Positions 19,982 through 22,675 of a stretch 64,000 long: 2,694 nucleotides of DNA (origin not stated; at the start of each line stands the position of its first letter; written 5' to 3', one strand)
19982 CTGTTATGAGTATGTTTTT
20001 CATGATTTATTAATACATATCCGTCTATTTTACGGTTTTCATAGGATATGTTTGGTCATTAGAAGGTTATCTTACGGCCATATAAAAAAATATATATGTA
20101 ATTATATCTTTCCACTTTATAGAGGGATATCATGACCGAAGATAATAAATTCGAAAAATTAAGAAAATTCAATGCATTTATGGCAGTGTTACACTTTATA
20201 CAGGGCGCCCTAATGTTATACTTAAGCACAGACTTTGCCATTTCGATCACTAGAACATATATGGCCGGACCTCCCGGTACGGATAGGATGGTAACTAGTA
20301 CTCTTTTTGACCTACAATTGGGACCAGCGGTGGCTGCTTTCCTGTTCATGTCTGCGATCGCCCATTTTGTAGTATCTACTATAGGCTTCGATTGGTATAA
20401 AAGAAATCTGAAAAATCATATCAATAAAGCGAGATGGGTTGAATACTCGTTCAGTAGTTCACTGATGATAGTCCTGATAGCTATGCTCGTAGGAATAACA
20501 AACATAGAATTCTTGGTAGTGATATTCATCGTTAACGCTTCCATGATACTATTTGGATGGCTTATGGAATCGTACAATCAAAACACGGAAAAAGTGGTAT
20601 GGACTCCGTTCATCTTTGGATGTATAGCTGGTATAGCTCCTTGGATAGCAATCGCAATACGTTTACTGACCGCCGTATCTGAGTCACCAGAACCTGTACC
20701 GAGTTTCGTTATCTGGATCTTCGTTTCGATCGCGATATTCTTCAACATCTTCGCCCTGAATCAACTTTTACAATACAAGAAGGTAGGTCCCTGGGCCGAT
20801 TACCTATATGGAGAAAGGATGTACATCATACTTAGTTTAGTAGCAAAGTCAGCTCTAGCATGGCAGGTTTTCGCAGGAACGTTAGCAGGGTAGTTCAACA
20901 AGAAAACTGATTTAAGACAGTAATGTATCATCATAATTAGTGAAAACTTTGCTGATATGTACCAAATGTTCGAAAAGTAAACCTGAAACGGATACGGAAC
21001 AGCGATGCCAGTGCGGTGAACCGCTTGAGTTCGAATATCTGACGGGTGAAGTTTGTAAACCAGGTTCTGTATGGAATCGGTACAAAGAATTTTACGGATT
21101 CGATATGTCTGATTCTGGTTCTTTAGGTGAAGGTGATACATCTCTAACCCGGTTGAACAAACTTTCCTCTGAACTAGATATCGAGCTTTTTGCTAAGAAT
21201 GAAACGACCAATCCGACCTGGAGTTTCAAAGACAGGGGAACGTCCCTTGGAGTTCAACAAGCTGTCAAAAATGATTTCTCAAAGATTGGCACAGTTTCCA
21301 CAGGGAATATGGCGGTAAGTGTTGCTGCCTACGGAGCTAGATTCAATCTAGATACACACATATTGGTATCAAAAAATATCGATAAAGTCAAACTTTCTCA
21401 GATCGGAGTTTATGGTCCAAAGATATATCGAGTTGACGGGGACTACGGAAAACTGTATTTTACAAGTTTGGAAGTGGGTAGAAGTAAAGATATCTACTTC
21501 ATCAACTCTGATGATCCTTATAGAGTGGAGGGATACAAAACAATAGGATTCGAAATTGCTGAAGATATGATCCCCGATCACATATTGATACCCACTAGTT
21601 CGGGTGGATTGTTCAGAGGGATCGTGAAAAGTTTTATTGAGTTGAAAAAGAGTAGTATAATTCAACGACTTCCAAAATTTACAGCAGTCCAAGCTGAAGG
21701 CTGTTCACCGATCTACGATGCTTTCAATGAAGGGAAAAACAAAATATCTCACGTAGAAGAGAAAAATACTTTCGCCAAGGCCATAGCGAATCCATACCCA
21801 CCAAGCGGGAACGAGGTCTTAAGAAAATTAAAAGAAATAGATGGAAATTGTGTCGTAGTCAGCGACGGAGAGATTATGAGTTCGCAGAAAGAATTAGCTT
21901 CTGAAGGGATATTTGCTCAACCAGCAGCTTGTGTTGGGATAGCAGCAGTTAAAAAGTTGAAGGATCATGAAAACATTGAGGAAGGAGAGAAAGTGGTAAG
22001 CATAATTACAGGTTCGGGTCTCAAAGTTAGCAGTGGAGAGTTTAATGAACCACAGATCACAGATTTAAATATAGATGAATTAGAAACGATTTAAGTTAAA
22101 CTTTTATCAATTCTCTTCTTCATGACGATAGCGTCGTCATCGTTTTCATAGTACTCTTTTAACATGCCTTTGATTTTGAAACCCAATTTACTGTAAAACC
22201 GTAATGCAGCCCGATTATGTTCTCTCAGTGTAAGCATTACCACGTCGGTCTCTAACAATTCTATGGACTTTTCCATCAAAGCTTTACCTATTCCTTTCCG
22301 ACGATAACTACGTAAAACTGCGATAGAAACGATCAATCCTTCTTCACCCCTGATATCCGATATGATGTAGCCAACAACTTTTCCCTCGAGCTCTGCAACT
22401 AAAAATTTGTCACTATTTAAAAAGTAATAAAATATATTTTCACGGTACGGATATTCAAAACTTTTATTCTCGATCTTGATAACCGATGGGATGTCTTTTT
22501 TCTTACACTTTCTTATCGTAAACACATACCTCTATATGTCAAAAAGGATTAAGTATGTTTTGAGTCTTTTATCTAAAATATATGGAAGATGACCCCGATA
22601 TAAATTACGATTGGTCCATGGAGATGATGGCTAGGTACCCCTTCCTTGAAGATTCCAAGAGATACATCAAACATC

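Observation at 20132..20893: Heliorhodopsin gene in an apparently anaerobic archaeal genome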

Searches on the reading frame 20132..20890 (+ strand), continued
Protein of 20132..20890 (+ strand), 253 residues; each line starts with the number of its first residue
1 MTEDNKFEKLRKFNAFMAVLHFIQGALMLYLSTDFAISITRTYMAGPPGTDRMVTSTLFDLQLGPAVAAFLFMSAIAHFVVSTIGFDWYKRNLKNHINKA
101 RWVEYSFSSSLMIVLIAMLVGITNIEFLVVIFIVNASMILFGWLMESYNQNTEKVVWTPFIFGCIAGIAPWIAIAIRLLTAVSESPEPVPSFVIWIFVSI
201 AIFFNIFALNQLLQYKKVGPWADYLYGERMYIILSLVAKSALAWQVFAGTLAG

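Call 51: find_encoding_contigs(protein=P0008, flank=6000, max_places=3)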
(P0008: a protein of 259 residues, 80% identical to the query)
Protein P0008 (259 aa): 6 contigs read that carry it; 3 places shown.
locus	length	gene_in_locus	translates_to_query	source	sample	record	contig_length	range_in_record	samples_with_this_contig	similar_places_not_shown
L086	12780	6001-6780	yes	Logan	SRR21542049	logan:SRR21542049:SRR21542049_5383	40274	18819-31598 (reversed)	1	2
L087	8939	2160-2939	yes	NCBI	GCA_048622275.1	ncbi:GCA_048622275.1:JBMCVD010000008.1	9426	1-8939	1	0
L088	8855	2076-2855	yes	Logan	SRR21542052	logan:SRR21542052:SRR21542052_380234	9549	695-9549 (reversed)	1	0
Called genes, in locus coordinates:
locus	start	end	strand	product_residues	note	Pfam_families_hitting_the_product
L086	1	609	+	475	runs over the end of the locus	PF01368:DHH (weak), PF21763:DHH_CID, PF02272:DHHA1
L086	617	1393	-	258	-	PF24827:AstE_AspA_cat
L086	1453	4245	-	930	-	PF00690:Cation_ATPase_N, PF00122:E1-E2_ATPase, PF00702:Hydrolase, PF13246:Cation_ATPase, PF08282:Hydrolase_3 (faint), PF00689:Cation_ATPase_C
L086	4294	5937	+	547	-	PF02543:Carbam_trans_N, PF16861:Carbam_trans_C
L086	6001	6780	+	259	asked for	PF18761:Heliorhodopsin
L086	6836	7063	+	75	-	PF01423:LSM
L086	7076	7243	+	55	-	PF01907:Ribosomal_L37e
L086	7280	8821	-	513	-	PF00361:Proton_antipo_M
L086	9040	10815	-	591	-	PF00361:Proton_antipo_M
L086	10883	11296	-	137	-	PF13291:ACT_4 (weak), PF01842:ACT, PF22629:ACT_AHAS_ss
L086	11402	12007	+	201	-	PF01899:MNHE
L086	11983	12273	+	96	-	PF04066:MrpF_PhaF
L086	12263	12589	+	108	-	PF03334:PhaG_MnhG_YufB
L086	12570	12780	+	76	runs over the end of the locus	PF13244:MbhD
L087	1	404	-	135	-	PF00690:Cation_ATPase_N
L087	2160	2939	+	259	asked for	PF18761:Heliorhodopsin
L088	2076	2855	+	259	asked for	PF18761:Heliorhodopsin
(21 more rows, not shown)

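Call 63: search_protein_families(library=pfam, proteins=[L008:627-1463:-, L008:1619-2476:-, L008:2499-3332:-, L008:3475-4332:-, L008:4380-4862:-, L008:4946-5845:-, L008:6835-7680:-, L008:7744-8502:+, L008:8648-9340:-, L008:10580-11527:-], max_evalue=0.00001)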
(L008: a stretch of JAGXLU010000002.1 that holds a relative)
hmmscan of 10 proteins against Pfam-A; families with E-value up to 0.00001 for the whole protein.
L008:627-1463:- (278 aa): 2 families
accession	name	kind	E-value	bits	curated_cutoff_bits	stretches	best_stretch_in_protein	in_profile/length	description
PF00753.33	Lactamase_B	-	3.6e-13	50.3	22.7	1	20-103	4-89/196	Metallo-beta-lactamase superfamily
PF12706.13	Lactamase_B_2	-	3.3e-06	27.3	27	1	33-99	2-64/200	Beta-lactamase superfamily domain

L008:1619-2476:- (285 aa): 2 families
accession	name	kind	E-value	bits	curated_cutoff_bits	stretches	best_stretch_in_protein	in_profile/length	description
PF20181.5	DUF6544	-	1.9e-81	273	25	1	52-271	2-220/221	Family of unknown function (DUF6544)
PF21900.3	DUF6920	-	3.7e-79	265.8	27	1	60-279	2-222/222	Family of unknown function (DUF6920)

L008:2499-3332:- (277 aa): 1 family
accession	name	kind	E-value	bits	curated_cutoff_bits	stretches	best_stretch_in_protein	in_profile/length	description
PF03630.20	Fumble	-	1.1e-27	97.5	28.5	1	100-268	150-333/334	Fumble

L008:3475-4332:- (285 aa): 0 families

L008:4380-4862:- (160 aa): 0 families

L008:4946-5845:- (299 aa): 1 family
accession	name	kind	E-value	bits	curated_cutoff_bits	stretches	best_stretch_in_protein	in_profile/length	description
PF02517.21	Rce1-like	-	1.1e-13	51.8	22.4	1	193-284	4-92/93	Type II CAAX prenyl endopeptidase Rce1-like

L008:6835-7680:- (281 aa): 1 family
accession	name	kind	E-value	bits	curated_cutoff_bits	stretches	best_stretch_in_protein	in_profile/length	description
PF04072.20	LCM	-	4.3e-11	43.5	22.3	1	32-181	7-183/187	Leucine carboxyl methyltransferase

L008:7744-8502:+ (252 aa): 1 family
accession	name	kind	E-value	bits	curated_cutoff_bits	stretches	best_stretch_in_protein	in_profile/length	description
PF02811.25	PHP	-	5.9e-11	43.4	26.4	1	13-119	1-104/164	PHP domain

L008:8648-9340:- (230 aa): 1 family
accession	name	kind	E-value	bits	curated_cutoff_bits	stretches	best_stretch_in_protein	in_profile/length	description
PF01177.27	Asp_Glu_race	-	1.3e-45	156.3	31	1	7-224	1-211/211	Asp/Glu/Hydantoin racemase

L008:10580-11527:- (315 aa): 0 families

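Call 64: find_homologous_proteins(query=L008:8648-9337:-, max_evalue=1e-20)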
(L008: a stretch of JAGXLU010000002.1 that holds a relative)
Query L008:8648-9337:- (229 aa): 8000 proteins with E <= 1e-20 among 8000 candidates; the best 120 are listed.
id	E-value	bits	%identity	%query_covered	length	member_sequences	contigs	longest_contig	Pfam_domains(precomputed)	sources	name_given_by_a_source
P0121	3.1e-137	473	95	100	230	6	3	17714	PF01177.28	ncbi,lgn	-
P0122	3.2e-111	388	76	100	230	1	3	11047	PF01177.28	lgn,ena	-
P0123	1.9e-110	386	76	100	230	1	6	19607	PF01177.28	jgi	-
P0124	1.9e-110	386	76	100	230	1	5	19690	PF01177.28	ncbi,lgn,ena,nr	ncbi:MAG TPA: aspartate/glutamate racemase family protein [Halanaerobiales bacterium]|nr:aspartate/g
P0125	4.1e-110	385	76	100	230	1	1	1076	PF01177.28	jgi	-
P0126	5.4e-109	381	77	100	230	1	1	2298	PF01177.28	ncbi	-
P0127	1.2e-108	380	76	100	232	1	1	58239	PF01177.28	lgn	-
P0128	1.6e-108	380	75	100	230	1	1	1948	PF01177.28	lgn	-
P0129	5.7e-108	378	76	100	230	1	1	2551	PF01177.28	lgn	-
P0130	1.0e-107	377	76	100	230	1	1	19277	PF01177.28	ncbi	-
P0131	1.4e-107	376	75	100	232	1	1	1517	PF01177.28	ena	-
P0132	1.8e-107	376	74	100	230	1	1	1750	PF01177.28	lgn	-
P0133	2.1e-107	376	75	100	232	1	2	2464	PF01177.28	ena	-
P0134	2.8e-107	376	73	100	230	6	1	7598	PF02548.22,PF01177.28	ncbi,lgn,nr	ncbi:MAG: aspartate/glutamate racemase family protein [Halanaerobiales bacterium]|nr:aspartate/gluta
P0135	3.5e-107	375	74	100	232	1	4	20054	PF01177.28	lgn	-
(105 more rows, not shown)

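Call 68: list_cluster_members(proteins=[window:20132-20890:+])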
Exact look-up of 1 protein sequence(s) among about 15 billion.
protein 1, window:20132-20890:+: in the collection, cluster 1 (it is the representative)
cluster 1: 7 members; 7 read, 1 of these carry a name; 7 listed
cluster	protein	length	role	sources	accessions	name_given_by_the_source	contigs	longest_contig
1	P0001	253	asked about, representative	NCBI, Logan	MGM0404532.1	MAG: heliorhodopsin HeR [Thermoplasmatota archaeon]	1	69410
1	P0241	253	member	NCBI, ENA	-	-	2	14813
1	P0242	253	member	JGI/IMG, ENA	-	-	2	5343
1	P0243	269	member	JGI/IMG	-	-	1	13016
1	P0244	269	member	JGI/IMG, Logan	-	-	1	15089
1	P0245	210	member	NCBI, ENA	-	-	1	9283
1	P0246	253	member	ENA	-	-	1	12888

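Call 69: find_encoding_contigs(protein=P0241, flank=5000, max_places=2)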
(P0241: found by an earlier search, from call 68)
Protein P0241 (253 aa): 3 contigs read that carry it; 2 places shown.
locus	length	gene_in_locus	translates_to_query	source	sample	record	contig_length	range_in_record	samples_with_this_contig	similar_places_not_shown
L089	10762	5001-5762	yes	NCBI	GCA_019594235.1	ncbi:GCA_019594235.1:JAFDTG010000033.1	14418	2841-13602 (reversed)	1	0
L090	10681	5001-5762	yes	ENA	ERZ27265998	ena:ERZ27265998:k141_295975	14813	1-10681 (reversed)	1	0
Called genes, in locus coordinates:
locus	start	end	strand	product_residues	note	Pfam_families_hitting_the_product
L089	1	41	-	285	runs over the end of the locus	?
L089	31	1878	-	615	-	PF01558:POR, PF01855:POR_N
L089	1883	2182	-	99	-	-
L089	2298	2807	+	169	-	-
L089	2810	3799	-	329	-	-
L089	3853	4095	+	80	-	-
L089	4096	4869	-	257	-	PF24827:AstE_AspA_cat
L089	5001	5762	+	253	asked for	PF18761:Heliorhodopsin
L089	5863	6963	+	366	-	PF00291:PALP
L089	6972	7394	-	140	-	PF13527:Acetyltransf_9 (weak), PF13673:Acetyltransf_10, PF00583:Acetyltransf_1, PF13508:Acetyltransf_7, PF08445:FR47 (weak)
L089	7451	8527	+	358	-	PF26466:DNA_primase_lrg_N (weak), PF04104:DNA_primase_lrg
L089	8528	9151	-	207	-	PF01066:CDP-OH_P_transf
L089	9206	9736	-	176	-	PF13238:AAA_18, PF13207:AAA_17 (weak)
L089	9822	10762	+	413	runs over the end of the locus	PF13742:tRNA_anti_2, PF01336:tRNA_anti-codon, PF02601:Exonuc_VII_L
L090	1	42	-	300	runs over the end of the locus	PF02775:TPP_enzyme_C, PF12367:PFO_beta_C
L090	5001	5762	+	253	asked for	PF18761:Heliorhodopsin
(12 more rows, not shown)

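Call 70: find_encoding_contigs(protein=P0244, flank=5000, max_places=2)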
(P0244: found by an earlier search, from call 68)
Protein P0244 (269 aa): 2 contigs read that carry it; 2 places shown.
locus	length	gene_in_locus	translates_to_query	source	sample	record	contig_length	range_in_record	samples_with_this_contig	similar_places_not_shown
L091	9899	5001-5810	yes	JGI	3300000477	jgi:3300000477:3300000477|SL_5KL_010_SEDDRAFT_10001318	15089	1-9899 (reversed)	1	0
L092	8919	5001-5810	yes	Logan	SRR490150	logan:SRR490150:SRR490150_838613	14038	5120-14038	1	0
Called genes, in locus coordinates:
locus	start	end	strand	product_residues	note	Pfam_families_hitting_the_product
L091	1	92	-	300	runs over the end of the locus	PF02775:TPP_enzyme_C, PF12367:PFO_beta_C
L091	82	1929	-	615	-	PF01558:POR, PF01855:POR_N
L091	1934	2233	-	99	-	-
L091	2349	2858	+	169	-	-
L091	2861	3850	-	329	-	-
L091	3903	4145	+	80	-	-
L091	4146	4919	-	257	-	PF24827:AstE_AspA_cat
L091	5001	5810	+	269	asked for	PF18761:Heliorhodopsin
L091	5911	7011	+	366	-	PF00291:PALP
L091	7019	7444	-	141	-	PF12746:GNAT_acetyltran (weak), PF13420:Acetyltransf_4 (weak), PF13527:Acetyltransf_9, PF13673:Acetyltransf_10, PF00583:Acetyltransf_1, PF13508:Acetyltransf_7, PF08445:FR47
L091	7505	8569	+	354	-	PF26466:DNA_primase_lrg_N, PF04104:DNA_primase_lrg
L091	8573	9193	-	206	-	PF01066:CDP-OH_P_transf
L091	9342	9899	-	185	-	?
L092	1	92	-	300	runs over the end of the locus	PF02775:TPP_enzyme_C, PF12367:PFO_beta_C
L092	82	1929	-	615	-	PF01558:POR, PF01855:POR_N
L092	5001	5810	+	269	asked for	PF18761:Heliorhodopsin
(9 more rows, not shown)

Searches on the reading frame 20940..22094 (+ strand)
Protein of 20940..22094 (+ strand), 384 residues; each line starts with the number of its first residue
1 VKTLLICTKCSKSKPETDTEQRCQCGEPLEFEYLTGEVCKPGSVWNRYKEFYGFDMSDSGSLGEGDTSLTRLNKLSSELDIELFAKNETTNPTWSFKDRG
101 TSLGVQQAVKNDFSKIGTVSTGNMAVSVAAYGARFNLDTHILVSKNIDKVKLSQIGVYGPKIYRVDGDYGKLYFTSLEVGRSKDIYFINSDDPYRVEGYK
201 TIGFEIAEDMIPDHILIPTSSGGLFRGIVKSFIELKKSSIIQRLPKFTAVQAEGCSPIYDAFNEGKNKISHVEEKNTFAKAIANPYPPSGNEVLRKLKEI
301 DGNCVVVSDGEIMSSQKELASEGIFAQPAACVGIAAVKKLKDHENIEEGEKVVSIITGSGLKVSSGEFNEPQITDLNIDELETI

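Call 12: search_protein_families(library=pfam, proteins=[window:20940-22094:+], max_evalue=0.001)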
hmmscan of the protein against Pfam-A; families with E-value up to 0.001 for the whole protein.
window:20940-22094:+ (384 aa): 1 family
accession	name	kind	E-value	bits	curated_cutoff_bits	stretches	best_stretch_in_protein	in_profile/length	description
PF00291.31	PALP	-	1.8e-67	228.2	35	1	61-358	2-295/295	Pyridoxal-phosphate dependent enzyme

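Call 32: search_protein_families(library=ncbifam, proteins=[window:20940-22094:+], max_evalue=0.001)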
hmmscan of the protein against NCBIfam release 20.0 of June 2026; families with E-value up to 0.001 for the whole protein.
window:20940-22094:+ (384 aa): 36 families (the best 25 are shown)
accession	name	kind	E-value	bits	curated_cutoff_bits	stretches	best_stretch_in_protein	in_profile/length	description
NF004170.0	PRK05638.1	equivalog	1.6e-68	231.3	421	1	6-364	3-359/442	threonine synthase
NF006050.0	PRK08197.1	equivalog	1.8e-66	224.6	303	1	4-365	8-386/406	threonine synthase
NF006205.0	PRK08329.1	equivalog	1.4e-57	195.3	358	1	4-363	1-346/347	threonine synthase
TIGR00260.1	thrC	equivalog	7.1e-53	179.9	167.1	1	47-362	3-337/340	threonine synthase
NF005035.0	PRK06450.1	equivalog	8.8e-50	169.4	301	1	6-363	5-337/338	threonine synthase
NF004996.0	PRK06381.1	equivalog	2.2e-43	148.5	266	1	64-359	13-317/319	threonine synthase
NF006390.0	PRK08639.1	equivalog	1e-23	84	421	1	67-361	26-315/418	threonine ammonia-lyase IlvA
TIGR01127.1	ilvA_1Cterm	equivalog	1.9e-23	83.1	378.75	1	67-361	1-286/380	threonine ammonia-lyase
NF006674.0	PRK09224.1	subfamily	1.8e-22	79.8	577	1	66-361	25-314/508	threonine ammonia-lyase IlvA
NF005292.0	PRK06815.1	equivalog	9.8e-21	74.1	371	1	67-362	22-309/320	threonine/serine dehydratase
NF005680.0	PRK07476.1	equivalog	3.9e-20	72.1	413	1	67-363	24-313/326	hydroxyectoine utilization dehydratase EutB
NF006389.0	PRK08638.1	equivalog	5e-20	71.7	453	1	67-361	28-315/333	bifunctional threonine ammonia-lyase/L-serine ammonia-lyase TdcB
NF009130.0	PRK12483.1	subfamily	1.4e-19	70.1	801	1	66-361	37-326/521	threonine ammonia-lyase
TIGR01124.1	ilvA_2Cterm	equivalog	3.6e-19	68.7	411.3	1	66-362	17-307/499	threonine ammonia-lyase, biosynthetic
TIGR02079.1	THD1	equivalog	9.2e-19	67.5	440.55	1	66-363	16-309/410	threonine ammonia-lyase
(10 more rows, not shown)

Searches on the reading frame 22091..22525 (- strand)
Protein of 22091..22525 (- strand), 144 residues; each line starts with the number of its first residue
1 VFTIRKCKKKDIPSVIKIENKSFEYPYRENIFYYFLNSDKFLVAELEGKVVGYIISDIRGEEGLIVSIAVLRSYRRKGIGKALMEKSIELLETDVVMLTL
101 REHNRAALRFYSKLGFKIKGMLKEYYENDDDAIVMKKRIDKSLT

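Call 13: search_protein_families(library=pfam, proteins=[window:22091-22525:-], max_evalue=0.001)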
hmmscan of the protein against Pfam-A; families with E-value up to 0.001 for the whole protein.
window:22091-22525:- (144 aa): 7 families
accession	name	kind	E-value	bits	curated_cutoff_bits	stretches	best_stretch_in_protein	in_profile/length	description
PF00583.31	Acetyltransf_1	-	8.6e-21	74.8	20.7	1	15-116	4-116/116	Acetyltransferase (GNAT) family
PF13508.13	Acetyltransf_7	-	6.1e-18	65.4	27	1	38-117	2-83/84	Acetyltransferase (GNAT) domain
PF13673.13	Acetyltransf_10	-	1.1e-13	51.7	23.6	1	28-119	19-110/128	Acetyltransferase (GNAT) domain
PF13527.13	Acetyltransf_9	-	6.3e-08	33.1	25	1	3-117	1-125/127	Acetyltransferase (GNAT) domain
PF08445.16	FR47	-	7.8e-07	29.4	22.1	1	58-118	17-79/86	FR47-like protein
PF01853.24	MOZ_SAS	-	0.00031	20.9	32.2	1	18-95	37-110/180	MOZ/SAS family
PF12746.13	GNAT_acetyltran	-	0.00039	20.6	26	1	43-120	161-238/243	GNAT acetyltransferase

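Call 32: search_protein_families(library=ncbifam, proteins=[window:22091-22525:-], max_evalue=0.001)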
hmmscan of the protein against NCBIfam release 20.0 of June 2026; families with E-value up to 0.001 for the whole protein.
window:22091-22525:- (144 aa): 16 families
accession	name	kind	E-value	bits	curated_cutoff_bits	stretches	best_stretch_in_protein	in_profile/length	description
TIGR01575.1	rimI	equivalog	1.7e-28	99.4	86.4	1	12-135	2-132/132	ribosomal protein S18-alanine N-acetyltransferase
NF007025.1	PRK09491.1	equivalog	2.3e-16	60.1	173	1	3-136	2-142/145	ribosomal protein S18-alanine N-acetyltransferase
NF002959.0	PRK03624.1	equivalog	9.7e-14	51.3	124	1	36-119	46-132/147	GNAT family acetyltransferase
NF007853.0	PRK10562.1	equivalog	3.7e-09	37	125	1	35-123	44-127/146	N-acetyltransferase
NF053587.1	SpmdActasePaiA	equivalog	4.2e-09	36.4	250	1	60-137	87-169/172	spermidine/spermine N(1)-acetyltransferase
NF040501.1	resist_ArsN2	equivalog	5.2e-08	32.6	125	1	39-117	24-102/133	arsenic resistance N-acetyltransferase ArsN2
TIGR03448.1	mycothiol_MshD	equivalog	4e-07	29.7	163.1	1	35-118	196-287/294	mycothiol synthase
NF000360.1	sat4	exception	5e-07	30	380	1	47-128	80-165/180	streptothricin N-acetyltransferase Sat4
NF007807.0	PRK10514.1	equivalog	1.4e-06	28.3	134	1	35-121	46-127/147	acetyltransferase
NF007527.0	PRK10140.1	equivalog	3.3e-06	27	236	1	40-127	52-147/162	N-acetyltransferase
NF000359.1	sat3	exception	4.1e-06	27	360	1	39-126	71-162/180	streptothricin N-acetyltransferase Sat3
NF040503.1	resist_ArsN1a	equivalog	6.2e-05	22.8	170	1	31-124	37-141/159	arsinothricin resistance N-acetyltransferase ArsN1 family A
TIGR03585.1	PseH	equivalog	6.6e-05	23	93.1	1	41-130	53-147/156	UDP-4-amino-4,6-dideoxy-N-acetyl-beta-L-altrosamine N-acetyltransferase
NF005840.0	PRK07757.1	equivalog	0.00014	21.8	154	1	40-117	43-119/153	N-acetyltransferase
NF041158.1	Spm_actase_Thplmales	equivalog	0.00041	20.7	225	0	41-90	64-113/115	spermidine N(1)-acetyltransferase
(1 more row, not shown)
